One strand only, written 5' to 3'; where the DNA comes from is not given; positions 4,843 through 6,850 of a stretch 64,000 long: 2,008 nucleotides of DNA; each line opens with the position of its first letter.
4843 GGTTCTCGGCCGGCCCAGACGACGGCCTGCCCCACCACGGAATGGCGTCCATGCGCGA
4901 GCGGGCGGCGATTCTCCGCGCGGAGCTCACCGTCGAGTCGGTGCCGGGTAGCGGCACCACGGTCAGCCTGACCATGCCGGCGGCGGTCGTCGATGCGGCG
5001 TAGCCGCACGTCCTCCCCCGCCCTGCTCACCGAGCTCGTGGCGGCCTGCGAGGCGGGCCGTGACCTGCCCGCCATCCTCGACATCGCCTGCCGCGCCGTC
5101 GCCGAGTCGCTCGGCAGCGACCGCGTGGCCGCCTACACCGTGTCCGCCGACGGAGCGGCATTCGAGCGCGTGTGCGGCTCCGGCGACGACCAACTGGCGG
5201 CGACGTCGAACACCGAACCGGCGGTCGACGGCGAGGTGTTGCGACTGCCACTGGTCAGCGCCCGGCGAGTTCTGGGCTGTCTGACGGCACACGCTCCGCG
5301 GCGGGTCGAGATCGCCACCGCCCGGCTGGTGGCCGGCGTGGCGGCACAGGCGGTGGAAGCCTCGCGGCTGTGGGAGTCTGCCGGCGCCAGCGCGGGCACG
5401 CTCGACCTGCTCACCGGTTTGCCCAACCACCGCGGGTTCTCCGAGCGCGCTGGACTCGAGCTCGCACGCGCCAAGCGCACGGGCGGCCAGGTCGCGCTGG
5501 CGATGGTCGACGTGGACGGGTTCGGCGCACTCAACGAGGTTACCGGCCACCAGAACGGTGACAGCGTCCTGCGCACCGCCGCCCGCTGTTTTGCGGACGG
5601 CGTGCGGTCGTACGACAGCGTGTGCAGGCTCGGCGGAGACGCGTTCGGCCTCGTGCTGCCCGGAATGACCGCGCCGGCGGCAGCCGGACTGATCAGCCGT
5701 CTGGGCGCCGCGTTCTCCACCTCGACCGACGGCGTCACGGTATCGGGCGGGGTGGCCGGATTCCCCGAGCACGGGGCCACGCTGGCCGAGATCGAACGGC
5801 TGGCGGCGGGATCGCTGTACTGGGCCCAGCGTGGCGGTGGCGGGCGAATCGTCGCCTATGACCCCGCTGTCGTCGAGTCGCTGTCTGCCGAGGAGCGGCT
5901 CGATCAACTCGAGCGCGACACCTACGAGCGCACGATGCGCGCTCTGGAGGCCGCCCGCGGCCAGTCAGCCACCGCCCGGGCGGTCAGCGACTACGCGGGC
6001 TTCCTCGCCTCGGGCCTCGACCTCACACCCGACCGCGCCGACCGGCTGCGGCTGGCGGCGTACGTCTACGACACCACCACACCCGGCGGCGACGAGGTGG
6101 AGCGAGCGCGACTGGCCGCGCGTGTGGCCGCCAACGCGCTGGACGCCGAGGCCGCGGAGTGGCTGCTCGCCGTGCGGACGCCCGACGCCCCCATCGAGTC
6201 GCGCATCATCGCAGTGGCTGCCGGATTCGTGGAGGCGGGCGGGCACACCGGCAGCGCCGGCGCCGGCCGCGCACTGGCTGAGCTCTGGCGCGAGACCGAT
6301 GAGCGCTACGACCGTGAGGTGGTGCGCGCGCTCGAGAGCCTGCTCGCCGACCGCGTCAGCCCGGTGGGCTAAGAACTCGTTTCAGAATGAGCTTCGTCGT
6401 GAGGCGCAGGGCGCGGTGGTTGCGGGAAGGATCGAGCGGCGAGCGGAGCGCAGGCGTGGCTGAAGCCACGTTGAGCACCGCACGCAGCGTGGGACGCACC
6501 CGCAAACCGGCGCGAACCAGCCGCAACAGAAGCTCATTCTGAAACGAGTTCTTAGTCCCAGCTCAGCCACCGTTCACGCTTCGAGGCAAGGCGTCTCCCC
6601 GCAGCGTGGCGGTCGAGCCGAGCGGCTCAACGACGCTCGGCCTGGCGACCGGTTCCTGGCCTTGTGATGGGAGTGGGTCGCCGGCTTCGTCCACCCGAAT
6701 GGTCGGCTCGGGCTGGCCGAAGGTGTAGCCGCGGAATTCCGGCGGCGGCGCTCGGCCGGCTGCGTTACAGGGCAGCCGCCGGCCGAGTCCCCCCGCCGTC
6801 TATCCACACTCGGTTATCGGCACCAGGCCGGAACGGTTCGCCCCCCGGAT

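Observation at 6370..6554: MITE-like element with perfect 25-27-bp terminal inverted repeats, abutting and supplying the stop codon of the GGDEF gene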

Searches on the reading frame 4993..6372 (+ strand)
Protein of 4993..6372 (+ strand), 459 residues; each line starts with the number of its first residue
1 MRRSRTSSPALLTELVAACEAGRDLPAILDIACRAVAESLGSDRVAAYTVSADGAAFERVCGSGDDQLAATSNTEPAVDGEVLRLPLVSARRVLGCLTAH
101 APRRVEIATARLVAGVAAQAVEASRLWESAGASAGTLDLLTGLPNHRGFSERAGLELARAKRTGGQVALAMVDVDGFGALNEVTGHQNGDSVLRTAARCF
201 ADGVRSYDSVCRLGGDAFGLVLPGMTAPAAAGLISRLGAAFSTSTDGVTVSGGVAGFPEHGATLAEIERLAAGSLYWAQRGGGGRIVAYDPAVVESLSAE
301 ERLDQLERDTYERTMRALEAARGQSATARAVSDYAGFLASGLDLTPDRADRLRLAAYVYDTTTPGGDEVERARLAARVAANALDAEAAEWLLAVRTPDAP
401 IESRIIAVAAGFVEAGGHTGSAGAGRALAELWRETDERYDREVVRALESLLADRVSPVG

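Call 18: find_encoding_contigs(protein=window:4993-6372:+, flank=10000, max_places=10)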
Protein window:4993-6372:+ (459 aa): 2 contigs read that carry it; 2 places shown.
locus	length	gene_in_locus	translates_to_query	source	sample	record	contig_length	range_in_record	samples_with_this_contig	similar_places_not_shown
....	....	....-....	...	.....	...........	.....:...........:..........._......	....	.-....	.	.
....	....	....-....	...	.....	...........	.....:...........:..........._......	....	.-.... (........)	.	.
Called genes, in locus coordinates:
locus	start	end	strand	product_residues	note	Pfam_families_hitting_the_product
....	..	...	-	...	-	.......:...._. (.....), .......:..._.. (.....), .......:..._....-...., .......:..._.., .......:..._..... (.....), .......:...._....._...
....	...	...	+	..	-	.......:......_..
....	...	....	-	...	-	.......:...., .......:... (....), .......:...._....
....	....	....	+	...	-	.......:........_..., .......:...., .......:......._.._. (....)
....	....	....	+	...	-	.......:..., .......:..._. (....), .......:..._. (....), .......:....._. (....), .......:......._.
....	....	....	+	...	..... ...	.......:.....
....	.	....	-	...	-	?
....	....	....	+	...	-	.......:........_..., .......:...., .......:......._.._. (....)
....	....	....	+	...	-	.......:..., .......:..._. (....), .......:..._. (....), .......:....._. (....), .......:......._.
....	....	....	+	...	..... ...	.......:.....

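Call 31: find_homologous_proteins(query=window:4993-6372:+, max_evalue=1e-30)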
Query window:4993-6372:+ (459 aa): 101 proteins with E <= 1e-30 among 8000 candidates.
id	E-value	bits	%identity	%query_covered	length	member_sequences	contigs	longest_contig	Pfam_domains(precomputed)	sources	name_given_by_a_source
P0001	1.4e-284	962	100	100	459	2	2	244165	PF00990.27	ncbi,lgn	-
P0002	3.4e-195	668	74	100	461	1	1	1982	PF00990.27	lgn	-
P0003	1.3e-194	666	74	99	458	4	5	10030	PF00990.27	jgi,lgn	jgi:diguanylate cyclase (GGDEF)-like protein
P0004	9.0e-190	650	70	99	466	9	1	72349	PF00990.27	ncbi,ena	-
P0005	1.6e-189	649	73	97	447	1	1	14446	PF00990.27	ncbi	ncbi:MAG: diguanylate cyclase [Gaiellales bacterium]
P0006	9.2e-189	646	71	99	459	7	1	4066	PF00990.27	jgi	-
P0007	2.7e-188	645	70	99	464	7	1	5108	PF00990.27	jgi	jgi:diguanylate cyclase (GGDEF)-like protein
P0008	7.6e-187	640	71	99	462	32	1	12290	PF00990.27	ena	-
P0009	5.9e-186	637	69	99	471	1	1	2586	PF00990.27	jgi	jgi:diguanylate cyclase (GGDEF)-like protein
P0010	2.3e-185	635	71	99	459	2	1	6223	PF00990.27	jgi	jgi:diguanylate cyclase (GGDEF)-like protein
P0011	2.0e-184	632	70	99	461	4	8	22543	PF00990.27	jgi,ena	jgi:diguanylate cyclase (GGDEF)-like protein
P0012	1.6e-160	553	61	100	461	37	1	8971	PF00990.27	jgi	jgi:diguanylate cyclase (GGDEF)-like protein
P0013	4.0e-160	552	63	97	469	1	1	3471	PF00990.27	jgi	jgi:diguanylate cyclase (GGDEF)-like protein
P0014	2.5e-157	543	62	100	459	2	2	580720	PF00990.27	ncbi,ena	-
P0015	4.5e-157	542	60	100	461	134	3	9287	PF00990.27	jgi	jgi:diguanylate cyclase (GGDEF)-like protein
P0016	5.9e-157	542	60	100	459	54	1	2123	PF00990.27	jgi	jgi:diguanylate cyclase (GGDEF)-like protein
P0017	1.1e-156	541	61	95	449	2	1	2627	PF00990.27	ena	-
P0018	3.0e-155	536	60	100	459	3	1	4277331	PF00990.27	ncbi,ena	-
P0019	1.2e-154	534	61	97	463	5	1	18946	PF00990.27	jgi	jgi:diguanylate cyclase (GGDEF)-like protein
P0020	3.0e-154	533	59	100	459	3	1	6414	PF00990.27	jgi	jgi:diguanylate cyclase (GGDEF)-like protein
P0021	5.6e-154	532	71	80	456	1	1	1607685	PF00990.27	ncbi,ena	-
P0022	8.8e-154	531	63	97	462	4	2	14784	PF00990.27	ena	-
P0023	1.1e-144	501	59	97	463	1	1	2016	PF00990.27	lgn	-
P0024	1.3e-144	501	66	83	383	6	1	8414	PF00990.27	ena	-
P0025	9.9e-144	498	58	99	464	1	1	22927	PF00990.27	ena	-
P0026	2.3e-142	493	59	99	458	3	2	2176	PF00990.27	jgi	jgi:diguanylate cyclase (GGDEF)-like protein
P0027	2.0e-139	484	58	97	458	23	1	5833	PF00990.27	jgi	jgi:diguanylate cyclase (GGDEF)-like protein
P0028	3.0e-139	483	59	95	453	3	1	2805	PF00990.27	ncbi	ncbi:MAG: diguanylate cyclase domain-containing protein [Gaiellales bacterium]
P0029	9.3e-139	482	58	97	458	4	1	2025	PF00990.27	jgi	jgi:diguanylate cyclase (GGDEF)-like protein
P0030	1.2e-138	481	59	97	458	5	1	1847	PF00990.27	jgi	-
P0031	1.4e-138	481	57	97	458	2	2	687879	PF00990.27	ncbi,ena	-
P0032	1.4e-138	481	59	94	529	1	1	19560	PF00990.27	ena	-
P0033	2.7e-138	480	59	97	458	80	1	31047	PF00990.27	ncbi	ncbi:MAG: diguanylate cyclase domain-containing protein [Gaiellales bacterium]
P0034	1.5e-137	478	58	97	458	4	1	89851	PF00990.27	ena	-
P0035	1.6e-136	474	77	66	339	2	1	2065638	PF00990.27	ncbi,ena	-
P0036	4.0e-136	473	57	99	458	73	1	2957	PF00990.27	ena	-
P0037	3.9e-135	470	58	94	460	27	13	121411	PF00990.27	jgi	jgi:diguanylate cyclase (GGDEF)-like protein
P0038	1.1e-133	465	59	88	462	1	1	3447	PF00990.27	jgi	jgi:diguanylate cyclase (GGDEF)-like protein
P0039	8.6e-132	459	56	96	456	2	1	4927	PF00990.27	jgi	-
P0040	1.7e-131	458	71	69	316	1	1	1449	PF00990.27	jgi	jgi:diguanylate cyclase (GGDEF)-like protein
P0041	7.8e-129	449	56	94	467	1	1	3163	PF00990.27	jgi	jgi:diguanylate cyclase (GGDEF)-like protein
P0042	4.4e-123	430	55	96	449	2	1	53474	PF00990.27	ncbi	-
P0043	9.1e-123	429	55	96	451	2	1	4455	PF00990.27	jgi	jgi:diguanylate cyclase (GGDEF)-like protein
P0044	1.2e-122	428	54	96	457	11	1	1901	PF00990.27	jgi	jgi:diguanylate cyclase (GGDEF)-like protein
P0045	3.1e-122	427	55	96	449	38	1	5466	PF00990.27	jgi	jgi:diguanylate cyclase (GGDEF)-like protein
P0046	5.1e-122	426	54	97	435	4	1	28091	PF13492.13,PF00990.27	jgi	jgi:diguanylate cyclase (GGDEF)-like protein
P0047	7.1e-122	426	56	96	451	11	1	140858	PF00990.27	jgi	jgi:diguanylate cyclase (GGDEF)-like protein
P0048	4.1e-119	417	55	96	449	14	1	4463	PF00990.27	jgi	jgi:diguanylate cyclase (GGDEF)-like protein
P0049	3.9e-117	410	54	96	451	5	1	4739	PF00990.27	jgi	jgi:diguanylate cyclase (GGDEF)-like protein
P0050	1.5e-116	408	54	96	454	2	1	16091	PF00990.27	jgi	jgi:diguanylate cyclase (GGDEF)-like protein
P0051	3.0e-116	407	54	96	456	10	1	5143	PF00990.27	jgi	jgi:diguanylate cyclase (GGDEF)-like protein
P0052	4.1e-116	407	53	96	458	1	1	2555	PF00990.27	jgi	jgi:diguanylate cyclase (GGDEF)-like protein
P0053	5.3e-116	407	52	98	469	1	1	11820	PF00990.27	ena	-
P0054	9.6e-115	402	58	82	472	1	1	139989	PF00990.27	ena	-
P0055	1.2e-114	402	53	96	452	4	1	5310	PF00990.27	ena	-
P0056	1.4e-114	402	53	96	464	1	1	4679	PF00990.27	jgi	jgi:diguanylate cyclase (GGDEF)-like protein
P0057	2.6e-114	401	53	97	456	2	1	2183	PF00990.27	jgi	-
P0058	3.2e-114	401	55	96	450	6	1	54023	PF00990.27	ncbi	ncbi:MAG TPA: GGDEF domain-containing protein [Gaiellales bacterium]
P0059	8.4e-114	399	51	99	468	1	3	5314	PF00990.27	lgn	-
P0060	1.2e-113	399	52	96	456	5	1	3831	PF00990.27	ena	-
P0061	3.1e-113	397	53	96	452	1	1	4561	PF00990.27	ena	-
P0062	7.6e-113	396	52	96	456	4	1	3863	PF00990.27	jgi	-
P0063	9.6e-112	393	53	96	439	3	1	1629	PF00990.27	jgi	-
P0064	5.2e-104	367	51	97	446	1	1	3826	PF00990.27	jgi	-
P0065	3.6e-103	364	50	97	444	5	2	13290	PF13487.13,PF00990.27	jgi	-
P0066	2.3e-101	358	49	96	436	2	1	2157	PF00990.27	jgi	-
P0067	3.1e-101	358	53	86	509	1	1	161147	PF00990.27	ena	-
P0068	9.7e-100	353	57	76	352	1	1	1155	PF13487.13,PF00990.27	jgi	jgi:diguanylate cyclase (GGDEF)-like protein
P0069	1.9e-99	352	49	97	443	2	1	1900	PF00990.27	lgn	-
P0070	9.9e-96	340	50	96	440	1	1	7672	PF00990.27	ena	-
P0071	2.1e-95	339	50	96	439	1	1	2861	PF00990.27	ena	-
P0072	1.6e-94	336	48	96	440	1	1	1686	PF13487.13,PF00990.27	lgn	-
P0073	5.0e-94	334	48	89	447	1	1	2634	PF00990.27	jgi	jgi:diguanylate cyclase (GGDEF)-like protein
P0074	3.5e-91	325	48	97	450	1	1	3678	PF00990.27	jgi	jgi:diguanylate cyclase (GGDEF)-like protein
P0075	5.3e-91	324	48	97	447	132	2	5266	PF00990.27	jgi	jgi:diguanylate cyclase (GGDEF)-like protein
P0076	1.3e-90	323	47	97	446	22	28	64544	PF00990.27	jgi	jgi:diguanylate cyclase (GGDEF)-like protein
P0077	4.2e-90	321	47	97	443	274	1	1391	PF00990.27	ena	-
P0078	5.5e-90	321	49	88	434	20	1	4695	PF00990.27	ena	-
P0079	1.8e-89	319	44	97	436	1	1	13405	PF00990.27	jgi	jgi:diguanylate cyclase (GGDEF)-like protein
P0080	2.2e-89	319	66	55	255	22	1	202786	PF00990.27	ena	-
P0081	4.4e-89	318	49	88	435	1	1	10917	PF00990.27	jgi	jgi:diguanylate cyclase (GGDEF)-like protein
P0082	8.8e-89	317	49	88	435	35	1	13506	PF00990.27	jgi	jgi:diguanylate cyclase (GGDEF)-like protein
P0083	2.1e-88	316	53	81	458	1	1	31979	PF00990.27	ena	-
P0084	1.7e-85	306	49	89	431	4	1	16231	PF00990.27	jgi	jgi:diguanylate cyclase (GGDEF)-like protein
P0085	3.4e-84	302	46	97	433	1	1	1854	PF00990.27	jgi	jgi:diguanylate cyclase (GGDEF)-like protein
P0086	1.1e-82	297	50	81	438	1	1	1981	PF00990.27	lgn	-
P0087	4.3e-82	295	56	62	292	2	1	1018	PF00990.27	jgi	jgi:diguanylate cyclase (GGDEF)-like protein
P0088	1.1e-78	284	55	65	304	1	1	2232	PF00990.27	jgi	jgi:diguanylate cyclase (GGDEF)-like protein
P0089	1.6e-77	280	62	55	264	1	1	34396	PF00990.27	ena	-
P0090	5.7e-77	278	44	99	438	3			PF00990.27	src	-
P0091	1.7e-72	263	55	59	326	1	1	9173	PF00990.27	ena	-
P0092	1.8e-72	263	55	60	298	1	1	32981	PF00990.27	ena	-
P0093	4.7e-72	262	55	59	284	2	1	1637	PF00990.27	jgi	jgi:diguanylate cyclase (GGDEF)-like protein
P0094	3.8e-66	242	57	57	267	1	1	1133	PF00990.27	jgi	jgi:hypothetical protein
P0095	9.1e-66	241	46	77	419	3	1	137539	PF00990.27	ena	-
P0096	2.0e-65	240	48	72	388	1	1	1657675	PF00990.27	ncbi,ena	-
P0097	5.1e-57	212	51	52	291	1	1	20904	PF00990.27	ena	-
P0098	3.1e-56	210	50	56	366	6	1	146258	PF00990.27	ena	-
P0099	6.0e-54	202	77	27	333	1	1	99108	PF00990.27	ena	-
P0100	4.3e-38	150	56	25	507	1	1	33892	PF00990.27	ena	-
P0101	1.9e-37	148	64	14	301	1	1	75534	PF00990.27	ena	-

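Call 34: find_encoding_contigs(protein=P0003, flank=3000, max_places=3)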
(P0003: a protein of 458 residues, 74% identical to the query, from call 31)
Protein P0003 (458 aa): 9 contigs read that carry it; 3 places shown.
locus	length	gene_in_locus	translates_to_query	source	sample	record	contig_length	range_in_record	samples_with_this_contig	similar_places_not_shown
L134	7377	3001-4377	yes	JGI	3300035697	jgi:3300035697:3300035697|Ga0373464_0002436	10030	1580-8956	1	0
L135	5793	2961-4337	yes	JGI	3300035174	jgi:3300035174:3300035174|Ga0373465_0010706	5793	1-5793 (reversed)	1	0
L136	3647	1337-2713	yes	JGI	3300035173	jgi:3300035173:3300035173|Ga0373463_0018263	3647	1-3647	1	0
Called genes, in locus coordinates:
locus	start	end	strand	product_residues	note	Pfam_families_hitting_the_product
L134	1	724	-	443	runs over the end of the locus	PF01595:CNNM, PF00571:CBS, PF03471:CorC_HlyC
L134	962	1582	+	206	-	PF00072:Response_reg, PF00196:GerE, PF04545:Sigma70_r4 (weak), PF08281:Sigma70_r4_2 (weak)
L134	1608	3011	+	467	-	PF13185:GAF_2 (weak), PF01590:GAF, PF13492:GAF_3, PF07730:HisKA_3, PF13581:HATPase_c_2 (weak), PF02518:HATPase_c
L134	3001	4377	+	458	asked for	PF00990:GGDEF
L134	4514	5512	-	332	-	PF01790:LGT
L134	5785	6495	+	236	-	PF08666:SAF (faint), PF16976:RcpC (weak)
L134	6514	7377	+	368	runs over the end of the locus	PF10609:ParA, PF13614:AAA_31, PF01656:CbiA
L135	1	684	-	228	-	?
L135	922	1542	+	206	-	PF00072:Response_reg, PF00196:GerE, PF04545:Sigma70_r4 (weak), PF08281:Sigma70_r4_2 (weak)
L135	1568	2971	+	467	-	PF13185:GAF_2 (weak), PF01590:GAF, PF13492:GAF_3, PF07730:HisKA_3, PF13581:HATPase_c_2 (weak), PF02518:HATPase_c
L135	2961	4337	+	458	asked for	PF00990:GGDEF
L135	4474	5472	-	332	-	PF01790:LGT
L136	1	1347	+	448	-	?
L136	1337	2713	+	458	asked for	PF00990:GGDEF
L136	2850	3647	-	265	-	?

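Call 35: find_encoding_contigs(protein=P0004, flank=3000, max_places=2)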
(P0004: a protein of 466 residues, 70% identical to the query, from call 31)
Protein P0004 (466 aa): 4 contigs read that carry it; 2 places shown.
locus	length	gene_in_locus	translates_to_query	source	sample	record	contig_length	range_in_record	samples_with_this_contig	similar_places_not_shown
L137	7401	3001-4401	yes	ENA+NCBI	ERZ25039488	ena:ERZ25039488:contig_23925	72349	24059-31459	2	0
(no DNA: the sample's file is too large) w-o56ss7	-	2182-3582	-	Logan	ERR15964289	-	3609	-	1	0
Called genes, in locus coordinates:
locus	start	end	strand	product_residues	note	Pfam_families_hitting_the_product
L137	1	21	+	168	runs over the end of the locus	PF06897:DUF1269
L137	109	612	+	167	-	-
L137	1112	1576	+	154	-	PF00072:Response_reg, PF00196:GerE, PF04545:Sigma70_r4 (faint), PF08281:Sigma70_r4_2 (weak)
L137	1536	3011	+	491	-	PF01590:GAF (weak), PF13492:GAF_3, PF07730:HisKA_3 (weak), PF02518:HATPase_c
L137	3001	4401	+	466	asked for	PF00990:GGDEF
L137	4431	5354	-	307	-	PF01790:LGT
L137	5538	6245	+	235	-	-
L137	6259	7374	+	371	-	PF10609:ParA, PF13614:AAA_31, PF00142:Fer4_NifH (faint), PF01656:CbiA, PF02374:ArsA_ATPase (faint), PF06564:CBP_BcsQ (weak), PF09140:MipZ (faint)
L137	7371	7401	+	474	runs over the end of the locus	PF00437:T2SSE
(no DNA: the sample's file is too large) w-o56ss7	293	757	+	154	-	PF00072:Response_reg, PF00196:GerE, PF04545:Sigma70_r4 (faint), PF08281:Sigma70_r4_2 (weak)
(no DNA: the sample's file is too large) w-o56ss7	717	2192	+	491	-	PF01590:GAF (weak), PF13492:GAF_3, PF07730:HisKA_3 (weak), PF02518:HATPase_c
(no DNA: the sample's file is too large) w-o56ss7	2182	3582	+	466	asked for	PF00990:GGDEF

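Call 63: list_cluster_members(proteins=[P0001])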
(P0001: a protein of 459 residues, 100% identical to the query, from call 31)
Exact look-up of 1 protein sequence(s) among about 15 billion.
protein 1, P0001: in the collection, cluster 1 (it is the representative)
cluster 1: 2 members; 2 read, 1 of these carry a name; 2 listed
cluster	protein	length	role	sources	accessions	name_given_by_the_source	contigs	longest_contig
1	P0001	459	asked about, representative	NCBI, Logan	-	-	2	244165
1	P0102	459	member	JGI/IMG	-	diguanylate cyclase (GGDEF)-like protein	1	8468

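Call 64: find_encoding_contigs(protein=P0102, flank=5000, max_places=5)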
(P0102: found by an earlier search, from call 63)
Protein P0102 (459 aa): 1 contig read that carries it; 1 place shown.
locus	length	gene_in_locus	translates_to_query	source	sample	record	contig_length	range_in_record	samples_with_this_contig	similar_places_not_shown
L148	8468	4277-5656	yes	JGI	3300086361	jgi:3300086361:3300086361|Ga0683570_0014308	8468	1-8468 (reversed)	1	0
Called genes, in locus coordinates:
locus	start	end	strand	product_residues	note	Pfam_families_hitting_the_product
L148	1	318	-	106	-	?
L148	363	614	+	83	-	PF01329:Pterin_4a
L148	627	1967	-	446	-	PF01595:CNNM, PF00571:CBS (weak), PF03471:CorC_HlyC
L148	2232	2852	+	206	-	PF00072:Response_reg, PF00196:GerE, PF08281:Sigma70_r4_2 (weak)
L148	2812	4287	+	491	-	PF01590:GAF, PF13185:GAF_2 (weak), PF13492:GAF_3, PF07730:HisKA_3 (weak), PF13581:HATPase_c_2 (weak), PF02518:HATPase_c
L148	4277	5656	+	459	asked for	PF00990:GGDEF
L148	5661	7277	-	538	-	PF00005:ABC_tran, PF02463:SMC_N (faint), PF13555:AAA_29 (faint), PF13304:AAA_21, PF13401:AAA_22 (faint), PF13476:AAA_23 (faint), PF00005:ABC_tran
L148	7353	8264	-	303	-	PF01790:LGT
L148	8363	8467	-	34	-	?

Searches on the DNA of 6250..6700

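Call 54: search_rna_families(source=window, start=6250, end=6700, threshold=evalue, max_evalue=1)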
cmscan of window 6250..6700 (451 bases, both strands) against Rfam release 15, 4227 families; matches with E-value up to 1: 1.
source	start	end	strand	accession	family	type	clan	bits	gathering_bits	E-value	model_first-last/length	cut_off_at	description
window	6522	6554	+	RF03050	RAGATH-25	Gene; sRNA;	-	14.1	49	0.85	1-50/50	no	RAGATH-25 RNA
